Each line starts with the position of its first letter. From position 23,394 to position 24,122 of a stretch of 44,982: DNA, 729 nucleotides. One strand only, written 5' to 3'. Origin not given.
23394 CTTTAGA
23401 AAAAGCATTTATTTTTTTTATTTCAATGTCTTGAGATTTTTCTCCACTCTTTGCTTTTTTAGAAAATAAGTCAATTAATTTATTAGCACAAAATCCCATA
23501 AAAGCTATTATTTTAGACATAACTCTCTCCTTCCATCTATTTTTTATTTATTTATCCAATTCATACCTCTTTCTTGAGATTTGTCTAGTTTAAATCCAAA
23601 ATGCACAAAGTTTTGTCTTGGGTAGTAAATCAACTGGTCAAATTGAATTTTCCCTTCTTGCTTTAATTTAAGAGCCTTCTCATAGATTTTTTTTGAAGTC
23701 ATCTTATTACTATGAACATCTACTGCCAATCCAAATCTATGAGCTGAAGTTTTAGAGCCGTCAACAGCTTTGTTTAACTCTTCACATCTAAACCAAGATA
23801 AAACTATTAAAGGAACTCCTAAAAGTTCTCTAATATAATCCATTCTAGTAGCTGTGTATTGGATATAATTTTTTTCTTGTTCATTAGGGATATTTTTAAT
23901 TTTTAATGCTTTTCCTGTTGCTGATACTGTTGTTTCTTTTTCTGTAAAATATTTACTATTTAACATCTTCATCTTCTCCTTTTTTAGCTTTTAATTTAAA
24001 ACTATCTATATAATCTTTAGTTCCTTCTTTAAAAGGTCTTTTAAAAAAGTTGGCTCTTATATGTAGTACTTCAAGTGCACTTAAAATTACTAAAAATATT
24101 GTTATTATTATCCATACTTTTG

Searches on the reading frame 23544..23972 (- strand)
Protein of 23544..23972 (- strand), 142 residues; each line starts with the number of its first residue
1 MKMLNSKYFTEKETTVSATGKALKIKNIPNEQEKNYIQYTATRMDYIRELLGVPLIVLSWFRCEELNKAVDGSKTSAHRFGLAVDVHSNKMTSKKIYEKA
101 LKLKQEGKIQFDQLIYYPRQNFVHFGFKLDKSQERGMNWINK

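Call 107: search_protein_families(library=pfam, proteins=[window:23544-23972:-], max_evalue=0.01)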
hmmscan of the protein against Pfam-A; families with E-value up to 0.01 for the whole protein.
window:23544-23972:- (142 aa): 2 families
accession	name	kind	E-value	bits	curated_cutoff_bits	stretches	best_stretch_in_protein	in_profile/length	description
PF08291.16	Peptidase_M15_3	-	1.5e-11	44.9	23.2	1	30-124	24-106/108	Peptidase M15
PF05951.18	Peptidase_M15_2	-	0.002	18.3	27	1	70-125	94-145/153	Bacterial protein of unknown function (DUF882)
